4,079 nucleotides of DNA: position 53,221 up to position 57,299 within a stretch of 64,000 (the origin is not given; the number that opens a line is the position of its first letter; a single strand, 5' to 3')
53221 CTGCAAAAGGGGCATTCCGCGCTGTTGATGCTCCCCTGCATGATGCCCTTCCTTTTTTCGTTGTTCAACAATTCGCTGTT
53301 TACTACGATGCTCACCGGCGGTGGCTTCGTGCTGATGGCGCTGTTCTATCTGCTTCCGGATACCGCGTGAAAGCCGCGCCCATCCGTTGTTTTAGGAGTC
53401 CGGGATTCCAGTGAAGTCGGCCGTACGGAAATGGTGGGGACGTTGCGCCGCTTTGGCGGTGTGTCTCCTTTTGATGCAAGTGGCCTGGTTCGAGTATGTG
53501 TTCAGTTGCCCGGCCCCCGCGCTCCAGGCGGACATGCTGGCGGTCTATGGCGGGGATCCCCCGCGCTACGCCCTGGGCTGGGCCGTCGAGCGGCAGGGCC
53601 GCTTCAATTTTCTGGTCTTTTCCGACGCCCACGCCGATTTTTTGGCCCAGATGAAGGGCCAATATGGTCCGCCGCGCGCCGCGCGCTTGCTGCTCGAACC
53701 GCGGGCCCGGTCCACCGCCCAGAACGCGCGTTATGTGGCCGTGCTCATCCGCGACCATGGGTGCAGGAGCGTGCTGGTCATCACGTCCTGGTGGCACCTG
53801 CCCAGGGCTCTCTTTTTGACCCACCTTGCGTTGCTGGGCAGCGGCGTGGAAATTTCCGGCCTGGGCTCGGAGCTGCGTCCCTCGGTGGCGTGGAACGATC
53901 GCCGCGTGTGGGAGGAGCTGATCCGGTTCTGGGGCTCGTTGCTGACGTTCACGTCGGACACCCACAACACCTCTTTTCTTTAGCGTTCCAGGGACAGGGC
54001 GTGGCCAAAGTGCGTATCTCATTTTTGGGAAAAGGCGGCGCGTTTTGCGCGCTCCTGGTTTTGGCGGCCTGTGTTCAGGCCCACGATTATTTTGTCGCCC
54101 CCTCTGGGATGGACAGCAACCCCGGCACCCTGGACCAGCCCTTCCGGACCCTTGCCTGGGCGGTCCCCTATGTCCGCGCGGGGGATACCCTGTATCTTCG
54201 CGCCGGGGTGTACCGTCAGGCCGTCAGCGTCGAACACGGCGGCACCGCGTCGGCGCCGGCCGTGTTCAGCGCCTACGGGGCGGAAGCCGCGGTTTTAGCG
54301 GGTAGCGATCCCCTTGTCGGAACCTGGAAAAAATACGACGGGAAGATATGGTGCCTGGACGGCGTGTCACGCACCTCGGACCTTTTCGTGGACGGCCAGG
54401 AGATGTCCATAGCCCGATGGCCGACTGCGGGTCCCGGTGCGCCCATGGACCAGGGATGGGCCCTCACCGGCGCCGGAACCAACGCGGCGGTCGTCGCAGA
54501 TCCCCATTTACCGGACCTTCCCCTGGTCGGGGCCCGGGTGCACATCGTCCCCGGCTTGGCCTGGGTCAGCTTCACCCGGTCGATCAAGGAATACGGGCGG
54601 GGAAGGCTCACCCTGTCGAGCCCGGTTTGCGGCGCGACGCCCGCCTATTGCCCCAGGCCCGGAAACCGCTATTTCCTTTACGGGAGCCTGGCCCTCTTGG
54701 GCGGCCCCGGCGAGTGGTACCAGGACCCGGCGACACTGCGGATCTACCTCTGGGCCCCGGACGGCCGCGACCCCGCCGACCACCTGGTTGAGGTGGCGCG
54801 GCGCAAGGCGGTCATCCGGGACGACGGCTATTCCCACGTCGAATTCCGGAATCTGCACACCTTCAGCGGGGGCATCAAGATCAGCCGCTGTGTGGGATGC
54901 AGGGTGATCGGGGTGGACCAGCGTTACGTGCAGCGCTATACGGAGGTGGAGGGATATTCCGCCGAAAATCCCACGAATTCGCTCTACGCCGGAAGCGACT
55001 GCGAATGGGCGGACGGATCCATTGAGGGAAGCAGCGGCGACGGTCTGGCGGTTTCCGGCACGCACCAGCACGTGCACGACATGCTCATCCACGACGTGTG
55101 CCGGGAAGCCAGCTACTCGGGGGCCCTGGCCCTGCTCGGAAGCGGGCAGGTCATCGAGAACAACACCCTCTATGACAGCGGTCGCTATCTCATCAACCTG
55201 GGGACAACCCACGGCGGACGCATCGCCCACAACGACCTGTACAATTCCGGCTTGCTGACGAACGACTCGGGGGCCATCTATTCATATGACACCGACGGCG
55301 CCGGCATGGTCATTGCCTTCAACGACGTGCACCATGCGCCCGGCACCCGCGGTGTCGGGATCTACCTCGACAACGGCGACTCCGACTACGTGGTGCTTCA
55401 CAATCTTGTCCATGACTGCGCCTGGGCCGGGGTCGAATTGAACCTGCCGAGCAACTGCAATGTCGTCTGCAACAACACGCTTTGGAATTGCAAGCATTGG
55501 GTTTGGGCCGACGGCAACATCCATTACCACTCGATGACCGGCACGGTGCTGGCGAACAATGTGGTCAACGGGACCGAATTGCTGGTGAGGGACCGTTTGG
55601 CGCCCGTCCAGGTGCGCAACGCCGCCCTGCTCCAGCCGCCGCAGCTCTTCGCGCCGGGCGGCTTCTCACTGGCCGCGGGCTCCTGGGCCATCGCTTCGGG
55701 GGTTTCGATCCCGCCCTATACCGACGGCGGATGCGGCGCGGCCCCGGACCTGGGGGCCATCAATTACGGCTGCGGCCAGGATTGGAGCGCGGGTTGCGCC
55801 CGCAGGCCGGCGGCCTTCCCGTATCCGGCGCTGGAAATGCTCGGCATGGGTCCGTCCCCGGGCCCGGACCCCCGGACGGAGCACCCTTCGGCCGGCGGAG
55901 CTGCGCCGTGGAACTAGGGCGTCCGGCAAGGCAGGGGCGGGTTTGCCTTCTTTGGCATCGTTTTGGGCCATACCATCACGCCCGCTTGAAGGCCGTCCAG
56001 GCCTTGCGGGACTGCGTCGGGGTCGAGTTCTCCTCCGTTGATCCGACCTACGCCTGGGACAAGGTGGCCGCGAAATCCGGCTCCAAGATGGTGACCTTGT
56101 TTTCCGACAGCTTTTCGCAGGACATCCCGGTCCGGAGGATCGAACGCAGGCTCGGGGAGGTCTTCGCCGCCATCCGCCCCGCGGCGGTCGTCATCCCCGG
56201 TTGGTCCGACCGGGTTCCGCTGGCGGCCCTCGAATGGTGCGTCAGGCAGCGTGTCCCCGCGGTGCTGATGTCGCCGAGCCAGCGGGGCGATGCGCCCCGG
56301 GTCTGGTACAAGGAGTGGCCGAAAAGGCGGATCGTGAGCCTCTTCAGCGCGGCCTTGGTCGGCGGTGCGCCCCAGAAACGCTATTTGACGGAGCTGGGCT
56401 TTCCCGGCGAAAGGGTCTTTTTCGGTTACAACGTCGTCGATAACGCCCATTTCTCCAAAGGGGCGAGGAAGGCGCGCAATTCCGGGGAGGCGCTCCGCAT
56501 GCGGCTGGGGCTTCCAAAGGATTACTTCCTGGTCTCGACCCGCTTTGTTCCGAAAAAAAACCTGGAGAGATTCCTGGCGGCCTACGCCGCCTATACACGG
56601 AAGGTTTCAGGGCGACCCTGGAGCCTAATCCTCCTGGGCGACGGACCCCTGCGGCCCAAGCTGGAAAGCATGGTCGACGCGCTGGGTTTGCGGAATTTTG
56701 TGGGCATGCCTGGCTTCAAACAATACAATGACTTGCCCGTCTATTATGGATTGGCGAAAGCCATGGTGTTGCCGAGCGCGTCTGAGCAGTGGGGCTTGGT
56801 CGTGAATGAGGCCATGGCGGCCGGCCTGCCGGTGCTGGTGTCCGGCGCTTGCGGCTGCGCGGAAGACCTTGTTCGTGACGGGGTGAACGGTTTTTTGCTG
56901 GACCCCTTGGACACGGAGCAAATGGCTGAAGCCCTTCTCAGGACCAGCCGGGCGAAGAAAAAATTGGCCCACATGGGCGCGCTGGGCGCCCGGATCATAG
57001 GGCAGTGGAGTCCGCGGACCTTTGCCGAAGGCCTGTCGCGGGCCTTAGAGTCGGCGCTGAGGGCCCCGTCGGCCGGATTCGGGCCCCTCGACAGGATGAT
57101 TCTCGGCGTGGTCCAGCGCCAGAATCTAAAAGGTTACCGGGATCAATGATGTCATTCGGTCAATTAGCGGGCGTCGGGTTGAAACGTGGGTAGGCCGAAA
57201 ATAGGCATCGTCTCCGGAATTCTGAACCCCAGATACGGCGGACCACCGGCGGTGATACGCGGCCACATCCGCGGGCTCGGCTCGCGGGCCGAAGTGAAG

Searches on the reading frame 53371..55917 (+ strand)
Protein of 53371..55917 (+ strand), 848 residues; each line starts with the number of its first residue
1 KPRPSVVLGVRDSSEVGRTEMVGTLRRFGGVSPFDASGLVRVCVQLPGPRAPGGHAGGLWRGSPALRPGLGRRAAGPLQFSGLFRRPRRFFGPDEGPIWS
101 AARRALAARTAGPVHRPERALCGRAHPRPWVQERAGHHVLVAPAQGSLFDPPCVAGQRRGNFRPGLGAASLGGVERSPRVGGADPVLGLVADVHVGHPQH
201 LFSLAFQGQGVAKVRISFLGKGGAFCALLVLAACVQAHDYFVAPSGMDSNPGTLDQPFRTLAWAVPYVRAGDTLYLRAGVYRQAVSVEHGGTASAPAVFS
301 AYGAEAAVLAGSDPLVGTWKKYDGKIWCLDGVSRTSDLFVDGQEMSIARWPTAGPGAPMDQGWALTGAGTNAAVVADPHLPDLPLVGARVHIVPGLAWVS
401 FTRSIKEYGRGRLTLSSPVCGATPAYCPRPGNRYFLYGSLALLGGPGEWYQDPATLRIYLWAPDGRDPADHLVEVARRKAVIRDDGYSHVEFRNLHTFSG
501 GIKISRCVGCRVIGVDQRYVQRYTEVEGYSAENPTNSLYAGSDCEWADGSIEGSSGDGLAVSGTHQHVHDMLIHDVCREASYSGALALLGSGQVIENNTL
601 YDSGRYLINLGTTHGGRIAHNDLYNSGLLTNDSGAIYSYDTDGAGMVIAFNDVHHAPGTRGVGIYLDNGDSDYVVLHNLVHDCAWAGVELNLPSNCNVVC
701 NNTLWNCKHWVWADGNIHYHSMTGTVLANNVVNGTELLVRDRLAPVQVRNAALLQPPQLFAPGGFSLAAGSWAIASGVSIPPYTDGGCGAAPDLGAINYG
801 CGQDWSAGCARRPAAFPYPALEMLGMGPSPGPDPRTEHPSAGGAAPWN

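Call 26: search_protein_families(library=pfam, proteins=[window:53371-55917:+], max_evalue=0.001)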
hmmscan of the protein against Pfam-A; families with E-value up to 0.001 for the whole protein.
window:53371-55917:+ (848 aa): 4 families
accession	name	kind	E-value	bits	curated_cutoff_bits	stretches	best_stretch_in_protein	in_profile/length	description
PF13229.12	Beta_helix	-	3.5e-09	36.9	25.9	1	561-730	5-156/158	Right handed beta helix region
PF22842.2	Pel9A-like_beta_helix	-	5.1e-06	26.1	25.2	1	238-282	9-53/370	Pel9A-like, right handed beta helix region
PF07602.17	DUF1565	-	0.00013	21.9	20.3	1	245-284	2-41/257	Protein of unknown function (DUF1565)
PF05048.19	NosD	-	0.00054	19.9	23.6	0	557-729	40-194/212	Periplasmic copper-binding protein (NosD)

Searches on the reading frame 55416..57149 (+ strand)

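Call 27: search_protein_families(library=pfam, proteins=[window:55416-57149:+], max_evalue=0.001)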
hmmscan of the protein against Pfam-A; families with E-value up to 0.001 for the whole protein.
window:55416-57149:+ (577 aa): 3 families
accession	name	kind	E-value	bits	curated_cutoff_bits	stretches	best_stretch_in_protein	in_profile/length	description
PF00534.26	Glycos_transf_1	-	1.7e-31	109.5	26.4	1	368-521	15-166/172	Glycosyl transferases group 1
PF13692.12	Glyco_trans_1_4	-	8.5e-26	91.3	27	1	371-509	4-138/142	Glycosyl transferases group 1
PF20706.3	GT4-conflict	-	1.3e-09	38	26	1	374-490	203-324/385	Family 4 Glycosyltransferase in conflict systems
